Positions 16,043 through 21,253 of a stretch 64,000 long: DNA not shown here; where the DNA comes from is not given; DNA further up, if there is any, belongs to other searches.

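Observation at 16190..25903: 3237-aa single-ORF virion protein with its own promoter box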

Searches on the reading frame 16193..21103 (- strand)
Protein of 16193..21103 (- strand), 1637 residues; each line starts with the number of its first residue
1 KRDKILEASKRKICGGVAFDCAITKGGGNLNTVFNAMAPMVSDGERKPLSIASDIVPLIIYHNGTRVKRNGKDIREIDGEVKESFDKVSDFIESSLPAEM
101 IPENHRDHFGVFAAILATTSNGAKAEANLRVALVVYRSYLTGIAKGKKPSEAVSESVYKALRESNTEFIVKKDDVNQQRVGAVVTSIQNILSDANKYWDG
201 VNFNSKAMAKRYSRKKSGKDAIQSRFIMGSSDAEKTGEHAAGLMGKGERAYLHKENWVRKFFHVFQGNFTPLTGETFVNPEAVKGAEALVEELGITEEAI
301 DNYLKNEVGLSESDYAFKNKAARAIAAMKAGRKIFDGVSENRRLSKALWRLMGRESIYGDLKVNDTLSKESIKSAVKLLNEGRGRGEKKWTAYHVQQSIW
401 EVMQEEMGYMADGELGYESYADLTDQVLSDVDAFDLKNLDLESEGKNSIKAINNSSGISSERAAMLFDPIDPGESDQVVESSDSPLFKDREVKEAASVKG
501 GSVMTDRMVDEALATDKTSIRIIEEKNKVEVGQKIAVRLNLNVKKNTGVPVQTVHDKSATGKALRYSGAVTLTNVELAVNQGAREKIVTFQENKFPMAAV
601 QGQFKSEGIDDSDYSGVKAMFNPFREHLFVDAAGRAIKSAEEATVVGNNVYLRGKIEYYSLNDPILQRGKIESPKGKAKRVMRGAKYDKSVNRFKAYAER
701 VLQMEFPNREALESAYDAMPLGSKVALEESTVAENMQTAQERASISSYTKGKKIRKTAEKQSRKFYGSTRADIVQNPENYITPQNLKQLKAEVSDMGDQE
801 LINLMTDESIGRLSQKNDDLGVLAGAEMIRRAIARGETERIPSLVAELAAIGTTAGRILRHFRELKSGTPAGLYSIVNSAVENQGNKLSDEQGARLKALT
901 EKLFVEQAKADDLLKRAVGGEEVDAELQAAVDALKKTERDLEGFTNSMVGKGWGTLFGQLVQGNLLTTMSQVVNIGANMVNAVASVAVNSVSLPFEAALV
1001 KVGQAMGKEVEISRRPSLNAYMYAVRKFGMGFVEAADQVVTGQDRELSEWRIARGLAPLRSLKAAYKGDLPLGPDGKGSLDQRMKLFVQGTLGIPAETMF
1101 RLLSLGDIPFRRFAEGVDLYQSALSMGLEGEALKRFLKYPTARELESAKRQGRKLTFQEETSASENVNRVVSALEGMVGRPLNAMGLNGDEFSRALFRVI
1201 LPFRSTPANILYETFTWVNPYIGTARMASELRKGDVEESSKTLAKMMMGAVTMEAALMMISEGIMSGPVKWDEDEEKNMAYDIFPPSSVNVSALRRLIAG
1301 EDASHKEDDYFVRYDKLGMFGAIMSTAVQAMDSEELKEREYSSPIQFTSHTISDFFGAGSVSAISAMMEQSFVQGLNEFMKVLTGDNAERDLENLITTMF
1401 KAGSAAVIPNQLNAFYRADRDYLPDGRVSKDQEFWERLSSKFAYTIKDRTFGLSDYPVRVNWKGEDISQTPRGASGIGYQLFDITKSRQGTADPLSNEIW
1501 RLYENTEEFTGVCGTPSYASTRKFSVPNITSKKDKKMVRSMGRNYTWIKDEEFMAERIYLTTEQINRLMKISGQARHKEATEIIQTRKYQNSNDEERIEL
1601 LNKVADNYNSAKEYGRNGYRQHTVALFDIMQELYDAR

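Call 12: search_dna_similar(query=window:16193-21103:-, collection=phages, mode=protein, max_rows=25)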
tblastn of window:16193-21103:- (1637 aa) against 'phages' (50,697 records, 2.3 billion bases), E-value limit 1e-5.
Records with a match: 1; places in all: 1; records where one place covers at least 80% of the query: 0.
Best place of each record, by identity: <60% 1.
By first word of the organism name: Roseobacter 1.
By host as written in the record: Paracoccaceae bacterium strain FZCC0042 1.
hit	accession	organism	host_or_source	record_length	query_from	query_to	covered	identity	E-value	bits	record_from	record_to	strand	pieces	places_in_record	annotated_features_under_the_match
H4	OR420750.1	Roseobacter phage CRP-361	Paracoccaceae bacterium strain FZCC0042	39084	1196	1471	17%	24.0%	5e-7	61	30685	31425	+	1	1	hypothetical protein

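Call 57: get_annotated_region(hit=H4, flank=9000)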
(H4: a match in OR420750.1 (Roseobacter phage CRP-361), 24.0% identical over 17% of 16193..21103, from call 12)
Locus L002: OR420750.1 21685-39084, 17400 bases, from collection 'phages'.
description: Roseobacter phage CRP-361, complete genome.
organism: Roseobacter phage CRP-361 (NCBI taxid 3072848)
taxonomy: Viruses; Duplodnaviria; Heunggongvirae; Uroviricota; Caudoviricetes; Autographiviridae
host: Paracoccaceae bacterium strain FZCC0042; source: marine; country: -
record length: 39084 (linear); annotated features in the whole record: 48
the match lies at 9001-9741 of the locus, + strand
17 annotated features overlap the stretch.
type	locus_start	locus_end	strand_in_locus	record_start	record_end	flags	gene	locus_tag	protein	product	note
CDS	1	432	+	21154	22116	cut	-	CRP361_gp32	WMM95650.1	capsid protein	-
CDS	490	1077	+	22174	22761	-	-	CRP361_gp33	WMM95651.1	tail tubular protein A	-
CDS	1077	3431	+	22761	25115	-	-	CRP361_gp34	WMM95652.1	tail tubular protein B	-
CDS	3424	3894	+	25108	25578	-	-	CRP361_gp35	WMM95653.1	hypothetical protein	-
CDS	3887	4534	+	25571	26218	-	-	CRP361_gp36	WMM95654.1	hypothetical protein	-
CDS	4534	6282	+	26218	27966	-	-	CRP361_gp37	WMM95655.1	hypothetical protein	-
CDS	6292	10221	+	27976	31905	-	-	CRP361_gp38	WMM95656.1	hypothetical protein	-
CDS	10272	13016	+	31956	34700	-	-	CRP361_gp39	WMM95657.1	hypothetical protein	-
CDS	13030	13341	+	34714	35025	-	-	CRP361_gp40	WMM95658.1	hypothetical protein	-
CDS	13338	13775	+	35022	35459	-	-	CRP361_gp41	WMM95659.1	tail assembly chaperone protein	-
CDS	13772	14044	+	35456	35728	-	-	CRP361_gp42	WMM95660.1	hypothetical protein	-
CDS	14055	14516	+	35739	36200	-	-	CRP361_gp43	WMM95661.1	hypothetical protein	-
CDS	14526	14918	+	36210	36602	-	-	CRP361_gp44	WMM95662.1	hypothetical protein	-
CDS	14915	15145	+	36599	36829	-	-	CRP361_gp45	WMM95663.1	DNA maturase A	-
CDS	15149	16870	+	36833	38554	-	-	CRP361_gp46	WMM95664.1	DNA maturase B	-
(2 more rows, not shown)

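Call 72: search_dna_similar(query=L002:6292-10218:+, collection=phages, mode=protein, max_rows=40, rows=spread)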
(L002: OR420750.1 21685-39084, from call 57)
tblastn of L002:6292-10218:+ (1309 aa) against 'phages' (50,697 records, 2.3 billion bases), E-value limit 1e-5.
Records with a match: 60; places in all: 60; records where one place covers at least 80% of the query: 6.
Best place of each record, by identity: >=99% 1; <60% 59.
By first word of the organism name: Pelagibacter 14; Synechococcus 14; Roseobacter 9; Cyanophage 6; uncultured 5; Prochlorococcus 5; Caudoviricetes 2; Desulfovibrio 1; Tiamatvirus 1; Caulobacter 1; and 2 more.
By host as written in the record: - 10; Candidatus Pelagibacter ubique HTCC1062 9; Paracoccaceae bacterium strain FZCC0023 5; Synechococcus sp. CB0101 3; Synechococcus sp. WH7803 2; Candidatus Pelagibacter sp. HTCC7211 2; Prochlorococcus marinus SS120 2; Synechococcus sp. WH 8109 2; and 19 more.
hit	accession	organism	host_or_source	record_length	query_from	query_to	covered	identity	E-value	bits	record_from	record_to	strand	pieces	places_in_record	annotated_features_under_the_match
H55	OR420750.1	Roseobacter phage CRP-361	Paracoccaceae bacterium strain FZCC0042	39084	1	1309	100%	100.0%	0e+0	2583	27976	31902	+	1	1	hypothetical protein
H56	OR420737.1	Roseobacter phage CRP-171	Paracoccaceae bacterium strain FZCC0023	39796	89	1306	93%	45.3%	0e+0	956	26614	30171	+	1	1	hypothetical protein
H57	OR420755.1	Roseobacter phage CRP-113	Paracoccaceae bacterium strain FZCC0023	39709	89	1306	93%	45.0%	0e+0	957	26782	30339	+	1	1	hypothetical protein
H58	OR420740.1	Roseobacter phage CRP-114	Paracoccaceae bacterium strain FZCC0023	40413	129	1300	90%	33.7%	2e-170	570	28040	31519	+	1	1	internal virion protein D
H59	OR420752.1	Roseobacter phage CRP-403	Paracoccaceae bacterium strain FZCC0037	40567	129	1278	59%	27.0%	2e-28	189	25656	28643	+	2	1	internal virion protein D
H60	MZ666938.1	Desulfovibrio phage ProddE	Desulfovibrio desulfuricans strain ...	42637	651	1285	49%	26.9%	2e-44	183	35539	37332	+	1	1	internal virion protein D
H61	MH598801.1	Pelagibacter phage HTVC200P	Candidatus Pelagibacter sp. FZCC0015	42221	629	1292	51%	24.9%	4e-32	143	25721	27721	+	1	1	hypothetical protein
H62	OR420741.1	Roseobacter phage CRP-118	Paracoccaceae bacterium strain FZCC0023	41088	648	1278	48%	25.6%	3e-29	133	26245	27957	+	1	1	hypothetical protein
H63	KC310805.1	Synechococcus phage S-CBP42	Synechococcus sp. WH7803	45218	602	1303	54%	22.6%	8e-20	102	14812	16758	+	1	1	internal virion protein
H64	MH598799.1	Pelagibacter phage HTVC025P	Candidatus Pelagibacter ubique HTCC1062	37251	610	1236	48%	24.9%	9e-29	132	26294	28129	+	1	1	internal virion protein D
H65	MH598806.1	Pelagibacter phage HTVC119P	Candidatus Pelagibacter sp. HTCC7211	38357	646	1292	49%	23.7%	2e-30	137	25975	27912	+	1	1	internal virion protein D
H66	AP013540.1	uncultured phage_MedDCM-OCT-S28-C10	metagenomic fosmid library constructed ...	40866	632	1147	39%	28.2%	7e-36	155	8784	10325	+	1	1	protein transporter sec31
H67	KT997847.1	uncultured phage_Deep1-GF2-KM23-C739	0.2-5 um-sized marine plankton sample ...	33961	650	1155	39%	28.7%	1e-26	125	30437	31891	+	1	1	internal virion protein D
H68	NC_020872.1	Cyanophage SS120-1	Prochlorococcus marinus SS120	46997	646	1295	50%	21.9%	3e-16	91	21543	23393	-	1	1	internal virion protein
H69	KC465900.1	Pelagibacter phage HTVC011P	Candidatus Pelagibacter ubique HTCC1062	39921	601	1141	41%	25.7%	1e-26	125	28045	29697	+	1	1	internal virion protein D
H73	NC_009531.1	Synechococcus phage Syn5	Synechococcus sp. WH 8109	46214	615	1149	41%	23.7%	2e-15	89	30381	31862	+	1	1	45: internal virion protein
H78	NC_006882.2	Prochlorococcus phage P-SSP7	-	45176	652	1157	39%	21.5%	4e-10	71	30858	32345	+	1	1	16: internal virion protein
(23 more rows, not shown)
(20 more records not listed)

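Call 73: get_annotated_region(hit=H78, flank=6000)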
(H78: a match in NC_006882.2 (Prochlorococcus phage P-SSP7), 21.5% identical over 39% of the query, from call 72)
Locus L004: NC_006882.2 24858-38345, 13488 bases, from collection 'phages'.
description: Prochlorococcus phage P-SSP7, complete genome.
organism: Prochlorococcus phage P-SSP7 (NCBI taxid 2908095)
taxonomy: Viruses; Duplodnaviria; Heunggongvirae; Uroviricota; Caudoviricetes; Autographiviridae; Tiamatvirus; Tiamatvirus PSSP7
host: -; source: -; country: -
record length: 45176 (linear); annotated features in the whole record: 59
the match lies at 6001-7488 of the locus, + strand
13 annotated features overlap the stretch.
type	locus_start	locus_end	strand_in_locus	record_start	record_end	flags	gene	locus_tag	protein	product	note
CDS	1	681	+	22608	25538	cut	12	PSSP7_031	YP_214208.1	tail protein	gp12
CDS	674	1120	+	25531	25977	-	-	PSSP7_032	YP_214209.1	internal virion protein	similar to polyketide synthase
CDS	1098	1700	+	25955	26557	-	-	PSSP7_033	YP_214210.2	uncharacterized protein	-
CDS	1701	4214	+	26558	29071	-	15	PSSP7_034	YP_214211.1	T7-like internal core protein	gp15; assigned by synteny and size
CDS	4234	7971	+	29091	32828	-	16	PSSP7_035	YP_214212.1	internal virion protein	gp16; assigned by synteny and size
CDS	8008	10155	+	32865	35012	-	17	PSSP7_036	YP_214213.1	tail fiber protein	gp17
CDS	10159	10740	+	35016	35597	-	-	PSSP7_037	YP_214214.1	tail fiber protein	-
CDS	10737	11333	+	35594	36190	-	-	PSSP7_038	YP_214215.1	tail fiber protein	-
CDS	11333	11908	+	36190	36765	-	-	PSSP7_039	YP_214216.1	tail fiber protein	similar to yeast cell wall protein Awa1p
CDS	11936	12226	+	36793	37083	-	-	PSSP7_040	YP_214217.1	uncharacterized protein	-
CDS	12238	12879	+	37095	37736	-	-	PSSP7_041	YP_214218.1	tail fiber protein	-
CDS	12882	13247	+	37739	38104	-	-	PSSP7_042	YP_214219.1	uncharacterized protein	1 transmembrane region predicted by TMHMM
CDS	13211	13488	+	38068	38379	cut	-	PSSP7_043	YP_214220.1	hypothetical protein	2 transmembrane regions predicted by TMHMM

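Call 74: get_annotated_region(hit=H73, flank=6000)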
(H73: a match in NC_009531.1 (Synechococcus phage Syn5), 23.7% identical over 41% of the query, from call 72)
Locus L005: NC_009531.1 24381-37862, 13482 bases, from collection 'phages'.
description: Cyanophage Syn5, complete genome.
organism: Synechococcus phage Syn5 (NCBI taxid 2914003)
taxonomy: Viruses; Duplodnaviria; Heunggongvirae; Uroviricota; Caudoviricetes; Autographiviridae; Voetvirus; Voetvirus syn5
host: Synechococcus sp. WH 8109; source: Sargasso Sea; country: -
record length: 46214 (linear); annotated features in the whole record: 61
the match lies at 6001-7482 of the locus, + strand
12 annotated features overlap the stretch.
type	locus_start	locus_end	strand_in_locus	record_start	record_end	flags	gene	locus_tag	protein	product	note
CDS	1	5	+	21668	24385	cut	41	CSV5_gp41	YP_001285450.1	tail protein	-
CDS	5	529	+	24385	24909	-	42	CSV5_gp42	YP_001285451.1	internal virion protein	-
CDS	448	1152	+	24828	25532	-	43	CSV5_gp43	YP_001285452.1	internal virion protein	-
CDS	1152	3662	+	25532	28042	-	44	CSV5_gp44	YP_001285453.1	virion structural protein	-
CDS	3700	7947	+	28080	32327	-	45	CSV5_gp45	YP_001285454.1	internal virion protein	-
CDS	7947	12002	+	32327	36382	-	46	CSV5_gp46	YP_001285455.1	tail fiber protein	-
CDS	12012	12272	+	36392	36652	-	47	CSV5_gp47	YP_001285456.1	gp47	-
CDS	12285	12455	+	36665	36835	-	48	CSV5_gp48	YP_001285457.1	gp48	-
CDS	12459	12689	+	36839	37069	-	49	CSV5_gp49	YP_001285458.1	terminase small subunit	-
CDS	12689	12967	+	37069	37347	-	50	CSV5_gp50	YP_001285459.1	gp50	-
CDS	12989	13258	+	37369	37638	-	51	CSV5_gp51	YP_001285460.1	HNH endonuclease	-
CDS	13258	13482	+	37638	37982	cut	52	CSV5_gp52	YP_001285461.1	gp52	-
